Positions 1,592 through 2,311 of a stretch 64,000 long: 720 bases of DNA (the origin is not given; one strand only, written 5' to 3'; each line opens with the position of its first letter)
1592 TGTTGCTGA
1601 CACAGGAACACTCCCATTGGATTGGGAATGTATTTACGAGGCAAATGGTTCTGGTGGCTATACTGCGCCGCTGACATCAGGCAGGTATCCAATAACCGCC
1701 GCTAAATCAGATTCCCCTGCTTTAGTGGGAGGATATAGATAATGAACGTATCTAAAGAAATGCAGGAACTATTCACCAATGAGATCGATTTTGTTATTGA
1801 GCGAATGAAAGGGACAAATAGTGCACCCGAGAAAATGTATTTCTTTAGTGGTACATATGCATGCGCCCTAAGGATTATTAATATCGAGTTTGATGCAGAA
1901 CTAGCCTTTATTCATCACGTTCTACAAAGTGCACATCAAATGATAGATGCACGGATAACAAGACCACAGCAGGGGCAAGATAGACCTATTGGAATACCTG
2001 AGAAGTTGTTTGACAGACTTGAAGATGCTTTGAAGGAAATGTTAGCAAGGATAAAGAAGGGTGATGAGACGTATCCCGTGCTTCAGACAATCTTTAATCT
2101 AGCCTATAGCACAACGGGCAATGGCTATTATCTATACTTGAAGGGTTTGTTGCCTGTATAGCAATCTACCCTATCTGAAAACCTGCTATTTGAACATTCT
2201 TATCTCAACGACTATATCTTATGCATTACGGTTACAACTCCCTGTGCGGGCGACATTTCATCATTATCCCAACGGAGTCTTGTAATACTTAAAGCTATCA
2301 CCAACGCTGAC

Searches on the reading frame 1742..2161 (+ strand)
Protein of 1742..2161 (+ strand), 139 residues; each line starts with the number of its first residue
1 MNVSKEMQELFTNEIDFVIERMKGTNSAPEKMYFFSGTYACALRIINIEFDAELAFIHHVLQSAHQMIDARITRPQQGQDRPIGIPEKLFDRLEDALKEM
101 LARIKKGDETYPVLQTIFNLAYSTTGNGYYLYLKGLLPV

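Call 11: search_protein_families(library=pfam, proteins=[window:1742-2161:+], max_evalue=0.01)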
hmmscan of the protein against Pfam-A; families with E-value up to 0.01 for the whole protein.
window:1742-2161:+ (139 aa): 0 families

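Call 65: search_protein_families(library=pfam, proteins=[window:1742-2158:+], max_evalue=1)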
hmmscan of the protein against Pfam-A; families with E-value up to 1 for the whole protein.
window:1742-2158:+ (139 aa): 0 families

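Call 68: search_protein_families(library=ncbifam, proteins=[window:1742-2158:+], max_evalue=1)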
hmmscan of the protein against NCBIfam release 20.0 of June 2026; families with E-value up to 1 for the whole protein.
window:1742-2158:+ (139 aa): 0 families

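Call 81: find_encoding_contigs(protein=window:1742-2158:+, flank=6000, max_places=10)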
Protein window:1742-2158:+ (139 aa): 6 contigs read that carry it; 4 places shown.
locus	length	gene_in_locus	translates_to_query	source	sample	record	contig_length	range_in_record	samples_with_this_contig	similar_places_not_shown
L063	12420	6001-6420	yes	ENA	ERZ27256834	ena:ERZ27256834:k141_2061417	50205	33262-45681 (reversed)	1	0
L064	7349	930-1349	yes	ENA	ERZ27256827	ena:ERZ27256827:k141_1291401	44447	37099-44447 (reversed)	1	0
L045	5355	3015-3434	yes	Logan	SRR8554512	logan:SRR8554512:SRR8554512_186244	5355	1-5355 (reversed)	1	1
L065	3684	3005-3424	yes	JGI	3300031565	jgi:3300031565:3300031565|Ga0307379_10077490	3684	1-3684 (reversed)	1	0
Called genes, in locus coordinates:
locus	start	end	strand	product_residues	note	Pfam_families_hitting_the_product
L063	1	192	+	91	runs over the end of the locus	PF00037:Fer4 (weak), PF12797:Fer4_2 (faint), PF12838:Fer4_7 (weak)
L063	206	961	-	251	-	PF13489:Methyltransf_23, PF13847:Methyltransf_31, PF08241:Methyltransf_11, PF08242:Methyltransf_12, PF13649:Methyltransf_25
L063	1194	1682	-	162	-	PF02674:Colicin_V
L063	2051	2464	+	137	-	PF01475:FUR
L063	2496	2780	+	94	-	PF04023:FeoA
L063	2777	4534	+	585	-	PF02421:FeoB_N, PF01926:MMR_HSR1, PF07670:Gate, PF07664:FeoB_C, PF07670:Gate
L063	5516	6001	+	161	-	PF13560:HTH_31 (weak), PF01381:HTH_3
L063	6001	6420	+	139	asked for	-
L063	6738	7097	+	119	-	-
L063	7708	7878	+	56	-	-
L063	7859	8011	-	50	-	-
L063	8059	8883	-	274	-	PF00665:rve, PF13610:DDE_Tnp_IS240, PF13683:rve_3 (weak)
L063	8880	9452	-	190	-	-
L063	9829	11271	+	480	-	-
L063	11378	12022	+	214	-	PF01553:Acyltransferase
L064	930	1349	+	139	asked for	-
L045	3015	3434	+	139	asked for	-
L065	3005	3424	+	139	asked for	-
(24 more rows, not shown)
